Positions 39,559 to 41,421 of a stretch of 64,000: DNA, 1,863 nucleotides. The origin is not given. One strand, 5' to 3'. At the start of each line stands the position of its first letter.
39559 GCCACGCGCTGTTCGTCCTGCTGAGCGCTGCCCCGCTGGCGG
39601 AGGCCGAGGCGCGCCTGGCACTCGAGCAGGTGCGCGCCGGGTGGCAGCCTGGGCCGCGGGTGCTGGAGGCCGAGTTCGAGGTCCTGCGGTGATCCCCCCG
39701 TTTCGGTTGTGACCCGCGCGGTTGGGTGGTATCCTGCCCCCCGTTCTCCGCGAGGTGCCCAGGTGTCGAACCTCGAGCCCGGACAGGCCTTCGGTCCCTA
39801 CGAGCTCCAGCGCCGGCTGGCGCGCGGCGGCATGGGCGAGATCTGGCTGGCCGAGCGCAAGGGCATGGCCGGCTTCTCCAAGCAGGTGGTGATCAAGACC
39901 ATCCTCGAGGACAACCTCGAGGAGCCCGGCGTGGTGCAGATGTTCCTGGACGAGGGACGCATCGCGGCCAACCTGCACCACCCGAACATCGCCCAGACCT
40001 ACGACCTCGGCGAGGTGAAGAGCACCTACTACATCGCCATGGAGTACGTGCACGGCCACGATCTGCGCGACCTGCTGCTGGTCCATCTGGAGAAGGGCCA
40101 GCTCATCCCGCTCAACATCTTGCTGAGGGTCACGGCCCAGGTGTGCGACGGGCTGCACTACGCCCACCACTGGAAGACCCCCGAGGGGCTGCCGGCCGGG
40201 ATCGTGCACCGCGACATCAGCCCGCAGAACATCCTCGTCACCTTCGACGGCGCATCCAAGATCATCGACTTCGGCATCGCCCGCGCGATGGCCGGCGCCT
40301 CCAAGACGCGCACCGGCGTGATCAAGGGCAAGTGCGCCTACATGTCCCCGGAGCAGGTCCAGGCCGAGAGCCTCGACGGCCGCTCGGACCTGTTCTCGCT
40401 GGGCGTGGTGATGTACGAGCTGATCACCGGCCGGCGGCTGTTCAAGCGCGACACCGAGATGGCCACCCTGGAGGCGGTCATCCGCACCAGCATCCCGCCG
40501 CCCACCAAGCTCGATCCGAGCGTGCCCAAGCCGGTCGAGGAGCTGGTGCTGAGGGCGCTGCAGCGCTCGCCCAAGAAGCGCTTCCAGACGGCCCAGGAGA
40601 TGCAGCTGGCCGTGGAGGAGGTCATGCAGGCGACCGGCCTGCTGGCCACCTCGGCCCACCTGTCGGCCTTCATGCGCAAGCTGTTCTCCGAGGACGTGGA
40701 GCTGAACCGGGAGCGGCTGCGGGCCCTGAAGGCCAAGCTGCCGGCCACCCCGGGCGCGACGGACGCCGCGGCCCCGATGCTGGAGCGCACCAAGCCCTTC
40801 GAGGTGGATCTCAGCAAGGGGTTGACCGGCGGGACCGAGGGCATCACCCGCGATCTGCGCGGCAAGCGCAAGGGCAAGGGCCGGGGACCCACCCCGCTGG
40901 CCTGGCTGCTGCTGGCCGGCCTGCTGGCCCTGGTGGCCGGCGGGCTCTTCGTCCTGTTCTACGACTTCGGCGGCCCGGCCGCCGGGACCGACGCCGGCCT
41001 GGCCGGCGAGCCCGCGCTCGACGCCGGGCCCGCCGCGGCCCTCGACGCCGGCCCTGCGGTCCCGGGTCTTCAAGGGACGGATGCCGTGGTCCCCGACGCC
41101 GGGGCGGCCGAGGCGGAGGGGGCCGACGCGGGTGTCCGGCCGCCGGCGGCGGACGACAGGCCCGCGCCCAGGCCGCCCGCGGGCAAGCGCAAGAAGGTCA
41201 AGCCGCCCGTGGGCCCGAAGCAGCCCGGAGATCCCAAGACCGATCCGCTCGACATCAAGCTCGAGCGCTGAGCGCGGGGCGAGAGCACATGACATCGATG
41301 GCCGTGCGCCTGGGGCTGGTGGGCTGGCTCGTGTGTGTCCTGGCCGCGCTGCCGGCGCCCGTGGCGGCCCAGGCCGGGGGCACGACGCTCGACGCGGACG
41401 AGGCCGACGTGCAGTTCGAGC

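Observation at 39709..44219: Ser/Thr kinase immediately upstream of a TonB-dependent receptor that carries TPR and three PEGA domains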

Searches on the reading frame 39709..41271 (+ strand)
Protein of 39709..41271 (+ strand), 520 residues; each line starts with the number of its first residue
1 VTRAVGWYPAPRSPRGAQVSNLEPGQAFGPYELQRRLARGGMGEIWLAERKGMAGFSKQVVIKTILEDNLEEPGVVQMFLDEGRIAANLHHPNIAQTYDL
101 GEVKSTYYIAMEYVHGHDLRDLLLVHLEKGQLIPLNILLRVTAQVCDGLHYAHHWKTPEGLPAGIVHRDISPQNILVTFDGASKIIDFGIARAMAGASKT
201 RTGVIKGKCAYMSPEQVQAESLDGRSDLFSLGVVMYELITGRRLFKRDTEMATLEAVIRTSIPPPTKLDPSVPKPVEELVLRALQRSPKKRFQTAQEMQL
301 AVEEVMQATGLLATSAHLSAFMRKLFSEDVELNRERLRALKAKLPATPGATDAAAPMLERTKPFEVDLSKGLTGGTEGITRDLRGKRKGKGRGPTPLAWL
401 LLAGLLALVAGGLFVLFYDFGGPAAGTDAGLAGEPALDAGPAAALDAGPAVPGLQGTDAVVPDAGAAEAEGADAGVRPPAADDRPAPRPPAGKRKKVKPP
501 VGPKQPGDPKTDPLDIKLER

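Call 6: search_protein_families(library=pfam, proteins=[window:39709-41271:+], max_evalue=0.1)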
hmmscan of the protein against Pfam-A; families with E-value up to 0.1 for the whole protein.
window:39709-41271:+ (520 aa): 5 families
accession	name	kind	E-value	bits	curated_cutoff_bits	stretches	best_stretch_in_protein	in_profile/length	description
PF00069.31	Pkinase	-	1.4e-41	143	31.7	1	31-298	1-258/263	Protein kinase domain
PF07714.23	PK_Tyr_Ser-Thr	-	6.7e-35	121.1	23.1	1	32-294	2-251/258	Protein tyrosine and serine/threonine kinase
PF01636.29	APH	-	3.7e-06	27.3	23.2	1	153-192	157-198/239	Phosphotransferase enzyme family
PF17667.7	Pkinase_fungal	-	0.00047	19.4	24.1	1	163-230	306-378/387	Fungal protein kinase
PF03109.22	ABC1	-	0.0093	15.6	22.9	1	107-196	143-219/244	ABC1 atypical kinase-like domain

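Call 7: search_protein_families(library=ncbifam, proteins=[window:39709-41271:+], max_evalue=0.1)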
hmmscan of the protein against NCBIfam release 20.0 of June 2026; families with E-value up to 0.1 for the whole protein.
window:39709-41271:+ (520 aa): 20 families
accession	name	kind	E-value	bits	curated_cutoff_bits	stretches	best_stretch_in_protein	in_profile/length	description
NF033483.0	PknB_PASTA_kin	equivalog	2.4e-78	264.6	450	1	31-316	9-279/563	Stk1 family PASTA domain-containing Ser/Thr kinase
NF052427.1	StpK7MSMEG_1200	equivalog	2.6e-46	158.3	900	1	26-316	4-279/601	serine/threonine protein kinase StpK7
NF047741.1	antiphage_MADS6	equivalog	2.4e-44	151.9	460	2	164-309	319-464/612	methylation-associated defense system protein kinase MAD6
NF009651.0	PRK13184.1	equivalog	9.5e-38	129.7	839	1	29-311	2-296/932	serine/threonine-protein kinase PknD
TIGR03903.1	TOMM_kin_cyc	equivalog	1.9e-31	108.9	705.75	1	57-302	3-244/1267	TOMM system kinase/cyclase fusion protein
NF053615.1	SerThrKinAfsKStmc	equivalog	3.5e-23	82.2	1300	1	27-362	11-323/809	protein serine/threonine kinase AfsK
NF038150.1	lanthi_synth_IV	equivalog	5.7e-20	71.2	650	1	23-348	183-488/851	class IV lanthionine synthetase LanL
NF033442.0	BREX_PglW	equivalog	1.5e-18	66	990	1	25-308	200-489/1391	BREX system serine/threonine kinase PglW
NF043056.1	T4SS_LegK1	equivalog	1e-08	34.3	550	1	164-238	209-283/516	Dot/Icm T4SS effector kinase LegK1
NF038151.1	lanthi_synth_III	equivalog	2.7e-08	32.7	575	1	92-268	284-454/833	class III lanthionine synthetase LanKC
NF058632.1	SerThrKinPrkT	equivalog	4.9e-06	25.8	280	1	31-307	23-263/322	serine/threonine protein kinase PrkT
NF011463.0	PRK14879.1-4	equivalog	5.2e-06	26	188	1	35-192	21-161/237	Kae1-associated kinase Bud32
TIGR03724.2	arch_bud32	equivalog_domain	0.00016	21.2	125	1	105-194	66-134/193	KEOPS complex kinase/ATPase Bud32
TIGR00938.1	thrB_alt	equivalog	0.0044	16.4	255.9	1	141-191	166-215/307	homoserine kinase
NF011460.0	PRK14879.1-1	equivalog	0.0074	15.4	199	1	104-194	83-160/232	Kae1-associated kinase Bud32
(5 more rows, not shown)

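Call 65: find_homologous_proteins(query=window:39709-41271:+)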
Query window:39709-41271:+ (520 aa): 6615 proteins with E <= 0.001 among 8000 candidates; the best 120 are listed.
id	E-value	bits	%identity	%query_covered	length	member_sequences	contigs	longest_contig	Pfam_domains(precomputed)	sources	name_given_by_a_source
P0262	0.0e+0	1116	100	97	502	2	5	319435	PF07714.24,PF00069.32,PF01636.30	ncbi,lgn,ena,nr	ncbi:MAG TPA: serine/threonine-protein kinase [Myxococcota bacterium]|nr:serine/threonine-protein ki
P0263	5.8e-293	990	89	97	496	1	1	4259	PF07714.24,PF00069.32,PF01636.30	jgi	jgi:eukaryotic-like serine/threonine-protein kinase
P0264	1.8e-207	708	70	92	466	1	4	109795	PF07714.24,PF00069.32,PF01636.30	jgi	jgi:serine/threonine-protein kinase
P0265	1.2e-176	607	58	97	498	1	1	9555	PF07714.24,PF00069.32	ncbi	-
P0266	1.2e-174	600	56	97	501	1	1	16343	PF07714.24,PF00069.32,PF01636.30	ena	-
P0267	1.7e-162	560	62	80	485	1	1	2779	PF07714.24,PF00069.32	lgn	-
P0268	1.1e-152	528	52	96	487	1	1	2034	PF07714.24,PF00069.32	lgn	-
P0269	6.8e-147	508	53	94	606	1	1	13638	PF07714.24,PF00069.32,PF08308.18,PF17667.8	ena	-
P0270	9.9e-146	505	53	91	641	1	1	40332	PF07714.24,PF00069.32,PF08308.18,PF01636.30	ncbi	-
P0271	1.4e-145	504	59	76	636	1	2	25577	PF07714.24,PF00069.32,PF08308.18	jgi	jgi:serine/threonine-protein kinase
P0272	1.1e-144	501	53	90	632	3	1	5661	PF07714.24,PF00069.32,PF08308.18,PF01636.30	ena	-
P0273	1.8e-144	500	55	80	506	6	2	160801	PF07714.24,PF00069.32,PF01636.30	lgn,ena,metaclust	metaclust:\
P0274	6.0e-144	499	52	90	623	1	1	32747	PF07714.24,PF00069.32,PF08308.18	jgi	jgi:eukaryotic-like serine/threonine-protein kinase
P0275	3.2e-138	480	62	67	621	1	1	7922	PF07714.24,PF00069.32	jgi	jgi:eukaryotic-like serine/threonine-protein kinase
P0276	6.9e-138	479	55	80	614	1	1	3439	PF07714.24,PF00069.32,PF08308.18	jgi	-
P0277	9.2e-137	475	50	96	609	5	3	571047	PF07714.24,PF00069.32,PF08308.18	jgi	-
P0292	4.1e-127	443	50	87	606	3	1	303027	PF07714.24,PF00069.32,PF08308.18,PF01636.30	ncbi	-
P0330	4.3e-94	334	42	80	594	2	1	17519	PF07714.24,PF00069.32,PF08308.18,PF01636.30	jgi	jgi:serine/threonine protein kinase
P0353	1.6e-92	329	47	63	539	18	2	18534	PF07714.24,PF00069.32,PF08308.18,PF01636.30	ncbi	-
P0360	2.9e-92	328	44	71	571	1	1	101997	PF07714.24,PF00069.32,PF08308.18,PF01636.30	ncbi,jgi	ncbi:MAG TPA: serine/threonine-protein kinase [Myxococcales bacterium]|jgi:serine/threonine-protein 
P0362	3.8e-92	328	50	59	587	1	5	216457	PF07714.24,PF00069.32,PF08308.18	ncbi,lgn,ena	-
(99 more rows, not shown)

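Call 67: find_encoding_contigs(protein=P0360, flank=6000, max_places=1)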
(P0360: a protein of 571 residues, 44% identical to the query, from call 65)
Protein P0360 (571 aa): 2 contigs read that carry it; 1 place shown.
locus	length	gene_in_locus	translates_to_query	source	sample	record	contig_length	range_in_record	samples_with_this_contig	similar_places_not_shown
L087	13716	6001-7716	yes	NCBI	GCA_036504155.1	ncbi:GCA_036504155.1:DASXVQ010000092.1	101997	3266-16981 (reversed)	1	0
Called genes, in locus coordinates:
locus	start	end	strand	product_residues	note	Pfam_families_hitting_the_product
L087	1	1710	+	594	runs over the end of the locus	PF01590:GAF, PF13185:GAF_2, PF01590:GAF, PF13185:GAF_2, PF13492:GAF_3, PF00512:HisKA, PF02518:HATPase_c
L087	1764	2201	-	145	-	PF00072:Response_reg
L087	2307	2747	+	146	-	PF00027:cNMP_binding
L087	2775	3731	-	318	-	PF13485:Peptidase_MA_2 (weak)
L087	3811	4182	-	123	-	-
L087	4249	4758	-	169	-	PF05103:DivIVA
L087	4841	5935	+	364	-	-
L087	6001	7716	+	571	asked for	PF00069:Pkinase, PF07714:PK_Tyr_Ser-Thr, PF01636:APH (faint), PF08308:PEGA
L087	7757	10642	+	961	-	PF00515:TPR_1 (faint), PF08308:PEGA, PF07715:Plug, PF00593:TonB_dep_Rec_b-barrel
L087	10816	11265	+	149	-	-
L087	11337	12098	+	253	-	-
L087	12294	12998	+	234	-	PF00297:Ribosomal_L3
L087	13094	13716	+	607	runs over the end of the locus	-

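Call 68: find_encoding_contigs(protein=P0362, flank=6000, max_places=1)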
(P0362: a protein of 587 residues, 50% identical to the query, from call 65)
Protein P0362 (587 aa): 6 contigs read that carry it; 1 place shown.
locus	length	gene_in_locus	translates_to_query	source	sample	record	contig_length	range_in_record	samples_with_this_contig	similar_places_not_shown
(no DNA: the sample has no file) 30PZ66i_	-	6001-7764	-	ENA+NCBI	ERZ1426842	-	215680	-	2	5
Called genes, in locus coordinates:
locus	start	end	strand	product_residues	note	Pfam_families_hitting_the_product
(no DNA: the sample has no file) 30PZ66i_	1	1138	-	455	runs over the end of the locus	PF00171:Aldedh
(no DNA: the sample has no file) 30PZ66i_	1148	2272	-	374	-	PF01075:Glyco_transf_9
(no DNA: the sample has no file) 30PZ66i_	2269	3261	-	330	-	PF11004:Kdo_hydroxy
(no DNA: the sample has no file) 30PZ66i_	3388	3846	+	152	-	PF00578:AhpC-TSA, PF08534:Redoxin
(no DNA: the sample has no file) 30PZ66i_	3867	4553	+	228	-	PF09365:DUF2461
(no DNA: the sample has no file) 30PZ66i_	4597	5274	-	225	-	PF00753:Lactamase_B (weak)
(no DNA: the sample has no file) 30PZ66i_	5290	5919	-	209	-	PF14235:DUF4337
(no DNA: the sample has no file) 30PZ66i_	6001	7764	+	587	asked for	PF00069:Pkinase, PF07714:PK_Tyr_Ser-Thr, PF08308:PEGA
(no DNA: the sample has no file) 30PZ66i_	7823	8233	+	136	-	PF14430:Imm1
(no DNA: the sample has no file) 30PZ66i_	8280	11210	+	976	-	PF08308:PEGA, PF13620:CarboxypepD_reg (faint), PF08308:PEGA, PF07715:Plug, PF00593:TonB_dep_Rec_b-barrel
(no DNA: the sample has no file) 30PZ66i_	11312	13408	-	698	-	PF00575:S1, PF23459:S1_RRP5 (weak), PF00575:S1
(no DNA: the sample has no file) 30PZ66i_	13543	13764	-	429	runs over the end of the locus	-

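Call 69: find_encoding_contigs(protein=P0277, flank=6000, max_places=1)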
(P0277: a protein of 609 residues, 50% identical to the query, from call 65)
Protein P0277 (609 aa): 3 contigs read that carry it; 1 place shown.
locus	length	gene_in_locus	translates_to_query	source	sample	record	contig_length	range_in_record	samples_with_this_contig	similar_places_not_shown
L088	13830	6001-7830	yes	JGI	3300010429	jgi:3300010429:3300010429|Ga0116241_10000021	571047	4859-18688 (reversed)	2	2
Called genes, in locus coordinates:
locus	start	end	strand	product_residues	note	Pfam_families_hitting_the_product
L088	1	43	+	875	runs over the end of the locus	-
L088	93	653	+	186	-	-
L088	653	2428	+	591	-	PF00413:Peptidase_M10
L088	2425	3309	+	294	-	-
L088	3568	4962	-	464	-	PF01979:Amidohydro_1, PF12890:DHOase (weak), PF07969:Amidohydro_3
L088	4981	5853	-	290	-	PF03547:Mem_trans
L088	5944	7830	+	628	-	PF00069:Pkinase, PF07714:PK_Tyr_Ser-Thr, PF08308:PEGA (faint)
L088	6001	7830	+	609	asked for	PF00069:Pkinase, PF07714:PK_Tyr_Ser-Thr, PF08308:PEGA (faint)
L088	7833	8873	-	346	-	PF00072:Response_reg, PF13487:HD_5, PF01966:HD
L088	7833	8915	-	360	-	PF00072:Response_reg, PF13487:HD_5, PF01966:HD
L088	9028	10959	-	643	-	PF00012:HSP70, PF06723:MreB_Mbl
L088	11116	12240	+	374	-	PF04015:DUF362, PF14697:Fer4_21 (faint), PF13187:Fer4_9 (weak), PF13237:Fer4_10 (weak), PF12838:Fer4_7 (weak), PF00037:Fer4 (weak), PF12837:Fer4_6 (weak)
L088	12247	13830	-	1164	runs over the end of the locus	PF00069:Pkinase, PF07714:PK_Tyr_Ser-Thr, PF07719:TPR_2 (faint), PF13424:TPR_12 (faint), PF14559:TPR_19 (faint), PF13181:TPR_8 (faint), PF10952:DUF2753 (faint)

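Call 70: search_protein_families(library=pfam, proteins=[P0360, P0362, P0330, P0353, P0277, P0270], max_evalue=0.01)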
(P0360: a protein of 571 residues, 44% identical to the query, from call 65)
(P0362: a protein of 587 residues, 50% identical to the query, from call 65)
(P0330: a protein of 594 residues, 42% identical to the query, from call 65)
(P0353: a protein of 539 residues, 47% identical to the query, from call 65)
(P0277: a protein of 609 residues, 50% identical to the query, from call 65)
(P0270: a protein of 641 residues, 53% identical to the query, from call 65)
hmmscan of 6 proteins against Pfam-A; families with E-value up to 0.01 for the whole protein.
P0360 (571 aa): 5 families
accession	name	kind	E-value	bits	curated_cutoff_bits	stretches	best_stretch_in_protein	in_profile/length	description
PF00069.31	Pkinase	-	1.8e-36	126.4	31.7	1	8-270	1-253/263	Protein kinase domain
PF07714.23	PK_Tyr_Ser-Thr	-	1.9e-29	103.2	23.1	1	10-269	3-249/258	Protein tyrosine and serine/threonine kinase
PF08308.17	PEGA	-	8.6e-17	61.3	20.8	2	402-453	3-53/71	PEGA domain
PF01636.29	APH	-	1.3e-06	28.8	23.2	1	129-168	157-197/239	Phosphotransferase enzyme family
PF17667.7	Pkinase_fungal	-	0.006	15.8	24.1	1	141-190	307-361/387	Fungal protein kinase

P0362 (587 aa): 7 families
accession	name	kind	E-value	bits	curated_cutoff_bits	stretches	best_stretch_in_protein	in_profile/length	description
PF00069.31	Pkinase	-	5.8e-36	124.7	31.7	1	8-273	1-256/263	Protein kinase domain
PF07714.23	PK_Tyr_Ser-Thr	-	4.3e-29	102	23.1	1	10-270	3-250/258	Protein tyrosine and serine/threonine kinase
PF08308.17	PEGA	-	1.1e-20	73.8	20.8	2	424-490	2-69/71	PEGA domain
PF01636.29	APH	-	0.00014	22.1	23.2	0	137-168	165-197/239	Phosphotransferase enzyme family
PF17667.7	Pkinase_fungal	-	0.0022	17.2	24.1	1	141-194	307-365/387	Fungal protein kinase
PF20608.4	Phage_tube_C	-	0.0037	18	24.1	0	527-550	57-80/82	Phage tail tube protein C-terminal domain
PF13715.12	CarbopepD_reg_2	-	0.0053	17.2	32.2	0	525-561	41-78/88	CarboxypepD_reg-like domain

P0330 (594 aa): 5 families
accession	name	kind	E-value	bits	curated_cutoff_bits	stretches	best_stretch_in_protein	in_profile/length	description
PF00069.31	Pkinase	-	1.7e-38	133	31.7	1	8-270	1-253/263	Protein kinase domain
PF07714.23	PK_Tyr_Ser-Thr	-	2e-30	106.4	23.1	1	10-273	3-252/258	Protein tyrosine and serine/threonine kinase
PF08308.17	PEGA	-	7e-16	58.3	20.8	2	429-493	4-68/71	PEGA domain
PF01636.29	APH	-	2.3e-05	24.7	23.2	0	140-168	168-197/239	Phosphotransferase enzyme family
PF17667.7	Pkinase_fungal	-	0.0015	17.8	24.1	1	141-202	307-373/387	Fungal protein kinase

P0353 (539 aa): 5 families
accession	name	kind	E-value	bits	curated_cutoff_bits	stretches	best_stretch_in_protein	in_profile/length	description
PF00069.31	Pkinase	-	2.7e-34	119.2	31.7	1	8-270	1-253/263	Protein kinase domain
PF07714.23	PK_Tyr_Ser-Thr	-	3.2e-26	92.6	23.1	1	10-268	3-248/258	Protein tyrosine and serine/threonine kinase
PF08308.17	PEGA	-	2.9e-14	53.1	20.8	2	387-434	4-51/71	PEGA domain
PF01636.29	APH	-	2.2e-07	31.3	23.2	1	130-169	159-198/239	Phosphotransferase enzyme family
PF17667.7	Pkinase_fungal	-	0.0029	16.9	24.1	1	141-190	307-361/387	Fungal protein kinase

P0277 (609 aa): 7 families
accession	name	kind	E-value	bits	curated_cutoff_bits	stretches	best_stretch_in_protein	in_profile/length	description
PF00069.31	Pkinase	-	5.8e-39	134.5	31.7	1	16-276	3-253/263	Protein kinase domain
PF07714.23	PK_Tyr_Ser-Thr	-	8.5e-33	114.2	23.1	1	16-275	3-249/258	Protein tyrosine and serine/threonine kinase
PF08308.17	PEGA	-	2.4e-08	34.2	20.8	1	553-601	13-60/71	PEGA domain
PF17667.7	Pkinase_fungal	-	0.0001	21.6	24.1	1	145-214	305-379/387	Fungal protein kinase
PF01636.29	APH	-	0.00016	22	23.2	1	134-174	155-197/239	Phosphotransferase enzyme family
PF14531.12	Kinase-like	-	0.001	18.8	25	1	144-267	162-282/289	Kinase-like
PF03109.22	ABC1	-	0.009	15.6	22.9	0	93-179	146-219/244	ABC1 atypical kinase-like domain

P0270 (641 aa): 6 families
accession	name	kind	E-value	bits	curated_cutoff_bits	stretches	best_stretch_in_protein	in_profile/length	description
PF00069.31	Pkinase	-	1.6e-36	126.5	31.7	1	17-276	4-253/263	Protein kinase domain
PF07714.23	PK_Tyr_Ser-Thr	-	4.9e-30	105.1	23.1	1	16-274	3-248/258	Protein tyrosine and serine/threonine kinase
PF08308.17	PEGA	-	6.5e-08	32.8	20.8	1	585-636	13-63/71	PEGA domain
PF01636.29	APH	-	1.6e-05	25.3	23.2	1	133-174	154-197/239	Phosphotransferase enzyme family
PF17667.7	Pkinase_fungal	-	2.6e-05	23.6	24.1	1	145-213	305-378/387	Fungal protein kinase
PF03109.22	ABC1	-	0.0051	16.4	22.9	0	145-183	185-223/244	ABC1 atypical kinase-like domain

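Call 79: find_encoding_contigs(protein=P0353, flank=5000, max_places=1)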
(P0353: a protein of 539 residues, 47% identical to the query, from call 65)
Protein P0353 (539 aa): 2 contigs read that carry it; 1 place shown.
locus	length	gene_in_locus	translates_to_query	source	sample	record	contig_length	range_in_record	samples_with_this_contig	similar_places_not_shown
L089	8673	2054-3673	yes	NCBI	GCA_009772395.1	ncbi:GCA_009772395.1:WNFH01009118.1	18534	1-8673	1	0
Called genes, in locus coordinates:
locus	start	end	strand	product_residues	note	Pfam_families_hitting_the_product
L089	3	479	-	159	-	?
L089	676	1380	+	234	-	PF09365:DUF2461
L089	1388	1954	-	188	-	PF14235:DUF4337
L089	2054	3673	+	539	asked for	PF00069:Pkinase, PF07714:PK_Tyr_Ser-Thr, PF01636:APH (faint), PF08308:PEGA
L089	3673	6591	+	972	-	PF08308:PEGA, PF13620:CarboxypepD_reg (faint), PF08308:PEGA, PF07715:Plug, PF00593:TonB_dep_Rec_b-barrel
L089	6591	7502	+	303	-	PF02423:OCD_Mu_crystall, PF03807:F420_oxidored (faint)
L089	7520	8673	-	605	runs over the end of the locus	PF00575:S1, PF23459:S1_RRP5 (weak), PF00575:S1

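Call 80: find_encoding_contigs(protein=P0330, flank=5000, max_places=1)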
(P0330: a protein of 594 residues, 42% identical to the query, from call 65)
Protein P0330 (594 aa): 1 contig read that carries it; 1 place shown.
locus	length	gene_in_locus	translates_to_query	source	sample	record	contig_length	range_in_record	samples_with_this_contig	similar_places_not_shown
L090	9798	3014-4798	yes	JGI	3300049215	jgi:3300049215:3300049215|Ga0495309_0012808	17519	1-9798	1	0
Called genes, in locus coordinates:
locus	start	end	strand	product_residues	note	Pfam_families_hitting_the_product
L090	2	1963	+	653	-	?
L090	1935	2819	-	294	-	PF14686:fn3_3 (faint), PF13620:CarboxypepD_reg (weak)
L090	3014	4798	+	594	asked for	PF00069:Pkinase, PF07714:PK_Tyr_Ser-Thr, PF01636:APH (faint), PF08308:PEGA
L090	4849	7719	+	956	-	PF08308:PEGA, PF13620:CarboxypepD_reg (faint), PF08308:PEGA, PF07715:Plug, PF00593:TonB_dep_Rec_b-barrel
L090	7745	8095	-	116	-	-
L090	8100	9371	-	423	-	PF02378:PTS_EIIC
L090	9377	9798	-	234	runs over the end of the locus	PF12797:Fer4_2 (faint), PF13237:Fer4_10 (faint), PF14697:Fer4_21 (faint), PF12837:Fer4_6 (faint), PF12838:Fer4_7, PF13187:Fer4_9, PF13484:Fer4_16 (faint), PF00037:Fer4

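Call 81: find_encoding_contigs(protein=P0292, flank=5000, max_places=1)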
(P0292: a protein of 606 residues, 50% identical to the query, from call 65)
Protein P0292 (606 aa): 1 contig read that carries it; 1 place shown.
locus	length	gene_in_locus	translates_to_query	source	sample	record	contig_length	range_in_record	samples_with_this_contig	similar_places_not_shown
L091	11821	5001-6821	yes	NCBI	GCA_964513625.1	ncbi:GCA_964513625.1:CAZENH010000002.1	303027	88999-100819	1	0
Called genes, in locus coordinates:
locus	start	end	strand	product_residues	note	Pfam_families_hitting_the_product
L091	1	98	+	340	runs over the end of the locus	-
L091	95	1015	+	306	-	-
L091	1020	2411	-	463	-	PF01979:Amidohydro_1, PF07969:Amidohydro_3 (weak)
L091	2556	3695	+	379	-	PF13485:Peptidase_MA_2 (weak)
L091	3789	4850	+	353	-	-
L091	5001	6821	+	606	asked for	PF00069:Pkinase, PF01636:APH (faint), PF07714:PK_Tyr_Ser-Thr, PF08308:PEGA (faint)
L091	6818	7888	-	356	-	PF00072:Response_reg, PF13487:HD_5, PF01966:HD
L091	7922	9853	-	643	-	PF00012:HSP70, PF06723:MreB_Mbl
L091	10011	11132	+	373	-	PF04015:DUF362, PF13237:Fer4_10 (faint), PF12838:Fer4_7, PF13187:Fer4_9 (weak), PF00037:Fer4, PF12797:Fer4_2 (weak), PF12837:Fer4_6, PF14697:Fer4_21 (weak)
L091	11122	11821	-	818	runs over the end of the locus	PF02190:LON_substr_bdg, PF00004:AAA, PF07728:AAA_5 (weak), PF22667:Lon_lid, PF05362:Lon_C, PF13541:ChlI (weak)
